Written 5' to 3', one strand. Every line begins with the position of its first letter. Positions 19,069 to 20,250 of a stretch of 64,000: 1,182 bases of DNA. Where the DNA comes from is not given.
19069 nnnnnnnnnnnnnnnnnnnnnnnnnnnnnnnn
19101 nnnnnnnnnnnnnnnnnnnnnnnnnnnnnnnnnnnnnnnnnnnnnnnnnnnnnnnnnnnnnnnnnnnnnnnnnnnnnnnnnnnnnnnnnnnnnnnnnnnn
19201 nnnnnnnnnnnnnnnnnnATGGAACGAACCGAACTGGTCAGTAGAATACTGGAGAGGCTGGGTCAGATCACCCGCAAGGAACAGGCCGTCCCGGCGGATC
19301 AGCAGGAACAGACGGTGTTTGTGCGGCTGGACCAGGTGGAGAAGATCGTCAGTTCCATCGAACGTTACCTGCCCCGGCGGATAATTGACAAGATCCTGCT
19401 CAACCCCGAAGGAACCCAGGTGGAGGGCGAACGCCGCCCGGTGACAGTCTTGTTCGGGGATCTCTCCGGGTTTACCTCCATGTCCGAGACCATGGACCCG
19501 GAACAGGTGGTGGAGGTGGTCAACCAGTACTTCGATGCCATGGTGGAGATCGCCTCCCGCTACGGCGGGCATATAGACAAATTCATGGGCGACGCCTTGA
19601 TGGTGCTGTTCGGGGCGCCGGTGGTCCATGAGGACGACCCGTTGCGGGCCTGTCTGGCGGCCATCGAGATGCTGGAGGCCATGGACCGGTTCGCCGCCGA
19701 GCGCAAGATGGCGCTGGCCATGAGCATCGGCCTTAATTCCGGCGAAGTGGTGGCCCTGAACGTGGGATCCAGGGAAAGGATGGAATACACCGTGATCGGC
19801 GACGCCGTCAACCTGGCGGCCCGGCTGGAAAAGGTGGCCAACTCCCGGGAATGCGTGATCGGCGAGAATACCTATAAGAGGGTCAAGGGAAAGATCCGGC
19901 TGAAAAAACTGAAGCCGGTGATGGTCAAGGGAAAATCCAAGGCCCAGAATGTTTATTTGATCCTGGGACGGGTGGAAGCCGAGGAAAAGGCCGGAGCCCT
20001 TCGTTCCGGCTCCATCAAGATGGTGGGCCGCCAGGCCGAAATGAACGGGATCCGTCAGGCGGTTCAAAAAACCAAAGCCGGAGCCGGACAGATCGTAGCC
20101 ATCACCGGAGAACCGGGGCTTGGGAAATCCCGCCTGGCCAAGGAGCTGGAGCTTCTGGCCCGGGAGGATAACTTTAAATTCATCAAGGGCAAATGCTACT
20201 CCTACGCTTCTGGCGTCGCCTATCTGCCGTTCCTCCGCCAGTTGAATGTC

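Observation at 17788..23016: cAMP signalling island: divergent pair of CNB-only proteins plus a 1265-aa adenylate cyclase-STAND-TPR fusion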

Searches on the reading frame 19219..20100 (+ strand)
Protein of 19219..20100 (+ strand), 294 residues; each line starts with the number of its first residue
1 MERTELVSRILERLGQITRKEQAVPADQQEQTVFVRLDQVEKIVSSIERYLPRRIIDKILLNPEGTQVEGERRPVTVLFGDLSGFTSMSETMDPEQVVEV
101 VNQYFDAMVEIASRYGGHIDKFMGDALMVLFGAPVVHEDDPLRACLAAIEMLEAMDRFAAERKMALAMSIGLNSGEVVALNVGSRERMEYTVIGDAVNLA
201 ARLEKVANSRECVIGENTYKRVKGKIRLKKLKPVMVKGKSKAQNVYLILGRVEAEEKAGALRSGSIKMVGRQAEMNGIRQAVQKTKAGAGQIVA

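Call 6: search_solved_structures(query=window:19219-20100:+, show_alignments=3)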
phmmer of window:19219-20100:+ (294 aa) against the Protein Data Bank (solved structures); distinct sequences matched with E-value up to 0.001: 62 (the best 60 are shown).
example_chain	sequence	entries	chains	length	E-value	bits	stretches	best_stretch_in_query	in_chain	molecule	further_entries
6fht_A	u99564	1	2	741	1e-43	153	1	41-240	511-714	Bacteriophytochrome,Adenylate cyclase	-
2w01_A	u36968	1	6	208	1.2e-38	136.3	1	66-241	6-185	ADENYLATE CYCLASE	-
3r5g_A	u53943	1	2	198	2.2e-31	112.6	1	68-249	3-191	CyaB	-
5x4u_A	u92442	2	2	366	9.1e-24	87.6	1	67-280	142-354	Photoactivated adenylyl cyclase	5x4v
4yus_A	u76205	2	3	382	1e-23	87.4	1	67-280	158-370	Family 3 adenylate cyclase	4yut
9f1w_A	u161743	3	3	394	1.1e-23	87.3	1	67-280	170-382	Family 3 adenylate cyclase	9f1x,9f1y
6aoa_A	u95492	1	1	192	1.4e-23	87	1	71-251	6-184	Bacterio-rhodopsin/guanylyl cyclase 1 fusion protein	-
5x4t_A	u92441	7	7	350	2.8e-23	86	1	67-255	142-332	Photoactivated adenylyl cyclase | Family 3 adenylate cyclase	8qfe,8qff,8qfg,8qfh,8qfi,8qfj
9f1z_A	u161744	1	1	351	2.8e-23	86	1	67-255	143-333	Family 3 adenylate cyclase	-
5mbj_A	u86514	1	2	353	3.3e-23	85.7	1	42-248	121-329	Beta subunit of photoactivated adenylyl cyclase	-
5mbk_A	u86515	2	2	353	3.6e-23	85.6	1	45-248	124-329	Beta subunit of photoactivated adenylyl cyclase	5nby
5m27_A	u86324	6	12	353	3.6e-23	85.6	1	45-248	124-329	Beta subunit of photoactivated adenylyl cyclase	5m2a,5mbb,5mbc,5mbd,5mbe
6ao9_A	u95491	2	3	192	4.8e-23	85.2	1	71-251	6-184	Bacterio-rhodopsin/guanylyl cyclase 1 fusion protein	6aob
5oyh_A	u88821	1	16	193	1.7e-22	83.4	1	71-252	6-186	Nucleotide cyclase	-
4p2f_A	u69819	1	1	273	3.6e-22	82.4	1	47-255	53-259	Adenylate cyclase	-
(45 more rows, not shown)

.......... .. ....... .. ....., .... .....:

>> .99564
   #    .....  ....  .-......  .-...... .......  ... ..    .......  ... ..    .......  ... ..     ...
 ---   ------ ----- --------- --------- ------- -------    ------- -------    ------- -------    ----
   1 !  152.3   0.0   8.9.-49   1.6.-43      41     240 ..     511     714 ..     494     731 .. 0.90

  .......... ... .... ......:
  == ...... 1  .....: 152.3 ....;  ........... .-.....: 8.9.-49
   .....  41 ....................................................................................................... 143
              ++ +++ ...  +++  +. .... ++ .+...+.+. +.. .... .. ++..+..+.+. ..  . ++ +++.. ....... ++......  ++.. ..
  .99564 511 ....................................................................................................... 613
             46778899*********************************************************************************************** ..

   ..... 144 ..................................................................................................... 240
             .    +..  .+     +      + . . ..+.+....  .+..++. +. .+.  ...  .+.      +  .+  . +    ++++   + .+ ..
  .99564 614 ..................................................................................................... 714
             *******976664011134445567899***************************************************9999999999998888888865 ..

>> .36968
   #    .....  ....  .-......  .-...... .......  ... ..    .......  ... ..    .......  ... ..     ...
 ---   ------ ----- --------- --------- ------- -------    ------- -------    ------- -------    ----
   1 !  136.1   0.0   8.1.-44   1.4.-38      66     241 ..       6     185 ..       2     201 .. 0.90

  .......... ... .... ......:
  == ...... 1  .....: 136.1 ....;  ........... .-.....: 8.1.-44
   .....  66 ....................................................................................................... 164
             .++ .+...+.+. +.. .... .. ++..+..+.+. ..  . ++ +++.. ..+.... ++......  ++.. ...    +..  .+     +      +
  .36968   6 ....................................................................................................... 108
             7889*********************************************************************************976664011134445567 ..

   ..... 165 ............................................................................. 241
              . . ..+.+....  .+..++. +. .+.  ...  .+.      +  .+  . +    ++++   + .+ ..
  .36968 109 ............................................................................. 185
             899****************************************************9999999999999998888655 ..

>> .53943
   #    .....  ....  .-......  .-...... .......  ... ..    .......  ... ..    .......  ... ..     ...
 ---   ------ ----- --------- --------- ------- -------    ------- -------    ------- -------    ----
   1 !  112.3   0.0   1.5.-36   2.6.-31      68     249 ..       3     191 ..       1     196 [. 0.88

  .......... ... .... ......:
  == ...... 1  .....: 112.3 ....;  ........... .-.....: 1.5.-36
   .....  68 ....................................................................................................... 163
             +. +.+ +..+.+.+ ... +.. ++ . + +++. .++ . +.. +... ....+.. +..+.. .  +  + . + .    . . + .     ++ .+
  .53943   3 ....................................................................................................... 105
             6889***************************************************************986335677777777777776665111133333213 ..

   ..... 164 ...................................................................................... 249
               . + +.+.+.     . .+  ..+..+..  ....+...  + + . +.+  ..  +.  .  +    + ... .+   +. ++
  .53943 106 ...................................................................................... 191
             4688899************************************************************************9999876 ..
